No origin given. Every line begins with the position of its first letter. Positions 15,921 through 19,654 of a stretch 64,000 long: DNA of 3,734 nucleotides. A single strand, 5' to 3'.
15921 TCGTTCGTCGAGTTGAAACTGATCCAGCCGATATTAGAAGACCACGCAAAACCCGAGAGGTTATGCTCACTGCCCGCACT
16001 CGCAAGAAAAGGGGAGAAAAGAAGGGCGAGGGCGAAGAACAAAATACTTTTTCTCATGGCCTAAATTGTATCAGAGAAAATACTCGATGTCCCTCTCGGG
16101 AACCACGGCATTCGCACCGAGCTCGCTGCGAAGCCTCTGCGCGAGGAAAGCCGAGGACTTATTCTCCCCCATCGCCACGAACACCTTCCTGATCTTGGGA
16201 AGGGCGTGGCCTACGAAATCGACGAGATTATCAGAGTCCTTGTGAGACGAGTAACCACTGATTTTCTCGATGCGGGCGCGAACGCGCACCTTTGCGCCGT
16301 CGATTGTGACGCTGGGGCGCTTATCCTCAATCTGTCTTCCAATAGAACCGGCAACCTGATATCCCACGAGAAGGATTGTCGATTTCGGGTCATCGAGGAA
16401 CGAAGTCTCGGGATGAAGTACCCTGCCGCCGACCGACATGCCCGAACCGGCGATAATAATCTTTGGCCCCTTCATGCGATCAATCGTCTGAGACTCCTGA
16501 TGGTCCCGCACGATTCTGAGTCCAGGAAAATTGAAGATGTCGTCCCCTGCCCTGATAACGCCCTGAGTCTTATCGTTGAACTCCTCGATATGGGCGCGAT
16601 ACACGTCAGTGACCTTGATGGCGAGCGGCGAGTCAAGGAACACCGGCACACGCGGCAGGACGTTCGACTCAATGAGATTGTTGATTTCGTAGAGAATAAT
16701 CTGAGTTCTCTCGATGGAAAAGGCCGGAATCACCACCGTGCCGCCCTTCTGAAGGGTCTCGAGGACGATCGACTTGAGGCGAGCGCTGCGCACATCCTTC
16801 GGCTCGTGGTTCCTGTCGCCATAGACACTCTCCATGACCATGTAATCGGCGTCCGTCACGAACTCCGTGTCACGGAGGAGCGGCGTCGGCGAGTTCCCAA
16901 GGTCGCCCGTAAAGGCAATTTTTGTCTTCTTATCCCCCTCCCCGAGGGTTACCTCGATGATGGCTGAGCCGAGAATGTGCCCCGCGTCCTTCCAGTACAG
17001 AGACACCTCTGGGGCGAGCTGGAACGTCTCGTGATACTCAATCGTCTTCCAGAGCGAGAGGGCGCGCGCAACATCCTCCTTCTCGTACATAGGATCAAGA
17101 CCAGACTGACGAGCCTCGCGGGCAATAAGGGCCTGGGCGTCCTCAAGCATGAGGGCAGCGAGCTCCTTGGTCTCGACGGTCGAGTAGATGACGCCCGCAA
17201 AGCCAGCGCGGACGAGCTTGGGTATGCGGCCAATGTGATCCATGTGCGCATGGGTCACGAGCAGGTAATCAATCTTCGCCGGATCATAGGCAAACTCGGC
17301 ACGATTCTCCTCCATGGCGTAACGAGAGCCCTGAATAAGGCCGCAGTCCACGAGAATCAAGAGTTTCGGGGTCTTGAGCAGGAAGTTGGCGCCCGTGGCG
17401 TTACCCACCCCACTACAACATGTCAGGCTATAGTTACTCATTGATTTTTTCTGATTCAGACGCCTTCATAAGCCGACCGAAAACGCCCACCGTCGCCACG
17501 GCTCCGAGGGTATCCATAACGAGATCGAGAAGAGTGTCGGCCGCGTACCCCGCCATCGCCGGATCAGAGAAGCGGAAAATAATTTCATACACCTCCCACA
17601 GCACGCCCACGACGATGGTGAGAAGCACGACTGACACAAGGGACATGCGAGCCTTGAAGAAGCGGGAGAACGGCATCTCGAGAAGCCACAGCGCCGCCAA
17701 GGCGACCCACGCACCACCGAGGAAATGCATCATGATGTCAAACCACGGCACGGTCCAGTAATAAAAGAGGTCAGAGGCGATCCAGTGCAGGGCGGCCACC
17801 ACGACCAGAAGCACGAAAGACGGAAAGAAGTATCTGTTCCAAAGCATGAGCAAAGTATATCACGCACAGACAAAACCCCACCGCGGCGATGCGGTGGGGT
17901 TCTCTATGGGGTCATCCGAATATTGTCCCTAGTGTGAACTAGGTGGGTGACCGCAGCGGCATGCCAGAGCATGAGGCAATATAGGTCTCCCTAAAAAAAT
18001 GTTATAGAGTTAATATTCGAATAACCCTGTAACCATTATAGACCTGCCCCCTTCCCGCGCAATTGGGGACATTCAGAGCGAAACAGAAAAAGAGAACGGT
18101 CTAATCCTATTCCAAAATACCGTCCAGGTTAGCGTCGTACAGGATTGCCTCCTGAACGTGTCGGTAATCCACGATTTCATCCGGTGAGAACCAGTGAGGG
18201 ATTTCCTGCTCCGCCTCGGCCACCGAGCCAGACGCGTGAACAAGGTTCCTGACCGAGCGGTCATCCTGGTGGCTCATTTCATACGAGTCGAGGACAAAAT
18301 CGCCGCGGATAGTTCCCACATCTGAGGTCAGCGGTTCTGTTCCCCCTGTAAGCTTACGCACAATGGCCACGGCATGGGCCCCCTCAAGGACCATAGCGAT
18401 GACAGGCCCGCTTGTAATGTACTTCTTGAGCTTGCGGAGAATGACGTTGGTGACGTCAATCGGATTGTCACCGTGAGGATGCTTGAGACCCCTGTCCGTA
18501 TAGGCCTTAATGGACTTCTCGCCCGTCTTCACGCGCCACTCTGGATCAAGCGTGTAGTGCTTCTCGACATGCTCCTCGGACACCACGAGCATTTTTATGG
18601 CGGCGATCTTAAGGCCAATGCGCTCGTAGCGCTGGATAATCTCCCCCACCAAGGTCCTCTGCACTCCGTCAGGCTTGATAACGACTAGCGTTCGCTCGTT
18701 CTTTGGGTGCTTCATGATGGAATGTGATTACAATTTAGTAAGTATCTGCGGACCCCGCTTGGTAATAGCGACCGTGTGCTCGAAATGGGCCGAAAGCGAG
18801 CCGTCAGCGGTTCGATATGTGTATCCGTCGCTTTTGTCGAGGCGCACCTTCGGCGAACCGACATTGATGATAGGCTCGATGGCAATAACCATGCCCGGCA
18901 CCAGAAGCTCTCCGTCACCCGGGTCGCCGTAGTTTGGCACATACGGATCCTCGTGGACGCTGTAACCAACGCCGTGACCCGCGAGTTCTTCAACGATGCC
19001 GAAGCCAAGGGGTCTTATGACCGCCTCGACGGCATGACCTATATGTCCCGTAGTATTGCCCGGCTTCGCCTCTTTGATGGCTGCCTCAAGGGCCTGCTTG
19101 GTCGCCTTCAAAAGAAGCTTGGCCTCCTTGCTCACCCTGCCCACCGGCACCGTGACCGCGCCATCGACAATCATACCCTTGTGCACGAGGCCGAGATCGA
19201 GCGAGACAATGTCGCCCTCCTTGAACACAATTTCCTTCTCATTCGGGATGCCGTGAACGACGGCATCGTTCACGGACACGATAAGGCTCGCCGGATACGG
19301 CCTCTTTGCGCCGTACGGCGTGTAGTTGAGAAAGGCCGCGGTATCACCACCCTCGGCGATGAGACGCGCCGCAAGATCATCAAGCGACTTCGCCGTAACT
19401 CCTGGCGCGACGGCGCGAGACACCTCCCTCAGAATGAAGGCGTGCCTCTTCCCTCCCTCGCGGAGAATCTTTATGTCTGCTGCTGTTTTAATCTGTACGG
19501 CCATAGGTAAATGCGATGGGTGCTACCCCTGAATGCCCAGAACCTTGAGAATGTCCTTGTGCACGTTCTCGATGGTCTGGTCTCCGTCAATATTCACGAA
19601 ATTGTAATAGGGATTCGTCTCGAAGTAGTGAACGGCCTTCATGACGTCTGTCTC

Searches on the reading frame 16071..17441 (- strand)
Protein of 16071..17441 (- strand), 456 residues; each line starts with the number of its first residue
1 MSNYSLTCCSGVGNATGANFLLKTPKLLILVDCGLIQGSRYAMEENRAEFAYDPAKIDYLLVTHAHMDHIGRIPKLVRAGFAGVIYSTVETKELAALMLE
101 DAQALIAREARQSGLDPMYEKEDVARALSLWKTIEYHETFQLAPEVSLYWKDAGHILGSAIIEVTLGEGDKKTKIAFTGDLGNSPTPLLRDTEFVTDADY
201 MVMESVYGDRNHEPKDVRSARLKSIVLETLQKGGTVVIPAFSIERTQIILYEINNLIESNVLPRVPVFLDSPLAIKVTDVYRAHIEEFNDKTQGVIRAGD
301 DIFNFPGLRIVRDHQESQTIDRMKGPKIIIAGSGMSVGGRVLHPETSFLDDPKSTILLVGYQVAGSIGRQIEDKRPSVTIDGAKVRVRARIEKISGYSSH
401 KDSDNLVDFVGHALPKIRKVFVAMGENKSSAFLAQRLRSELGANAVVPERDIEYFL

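Call 16: find_encoding_contigs(protein=window:16071-17441:-, flank=10000, max_places=1)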
Protein window:16071-17441:- (456 aa): no gene with exactly this product is on record in the collection.

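Call 18: search_protein_families(library=pfam, proteins=[window:16071-17441:-], max_evalue=0.001)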
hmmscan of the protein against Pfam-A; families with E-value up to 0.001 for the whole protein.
window:16071-17441:- (456 aa): 5 families
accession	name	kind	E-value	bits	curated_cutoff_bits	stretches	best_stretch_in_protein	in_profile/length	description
PF10996.14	Beta-Casp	-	3.4e-32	111.9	27.7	1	246-371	1-120/120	Beta-Casp domain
PF00753.33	Lactamase_B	-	3.3e-13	50.5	22.7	1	20-190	9-159/196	Metallo-beta-lactamase superfamily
PF07521.17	RMMBL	-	8.8e-11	42.1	21.6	1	385-448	2-63/63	Zn-dependent metallo-hydrolase RNA specificity domain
PF16661.11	Lactamase_B_6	-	3.3e-09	36.8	27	1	22-165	2-150/193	Metallo-beta-lactamase superfamily domain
PF12706.13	Lactamase_B_2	-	7.6e-07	29.4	27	1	29-204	3-163/200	Beta-lactamase superfamily domain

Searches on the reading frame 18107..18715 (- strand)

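Call 18: search_protein_families(library=pfam, proteins=[window:18107-18715:-], max_evalue=0.001)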
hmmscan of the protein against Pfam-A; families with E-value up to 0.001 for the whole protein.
window:18107-18715:- (202 aa): 1 family
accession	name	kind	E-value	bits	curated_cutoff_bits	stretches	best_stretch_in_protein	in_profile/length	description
PF00334.24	NDK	-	1.7e-38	131.9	27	2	94-181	58-135/135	Nucleoside diphosphate kinase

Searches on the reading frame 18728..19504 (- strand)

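Call 18: search_protein_families(library=pfam, proteins=[window:18728-19504:-], max_evalue=0.001)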
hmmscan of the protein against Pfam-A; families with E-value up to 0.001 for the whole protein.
window:18728-19504:- (258 aa): 1 family
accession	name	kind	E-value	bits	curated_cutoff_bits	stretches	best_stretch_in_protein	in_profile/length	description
PF00557.29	Peptidase_M24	-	1.5e-43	149.4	23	1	13-249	2-208/208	Metallopeptidase family M24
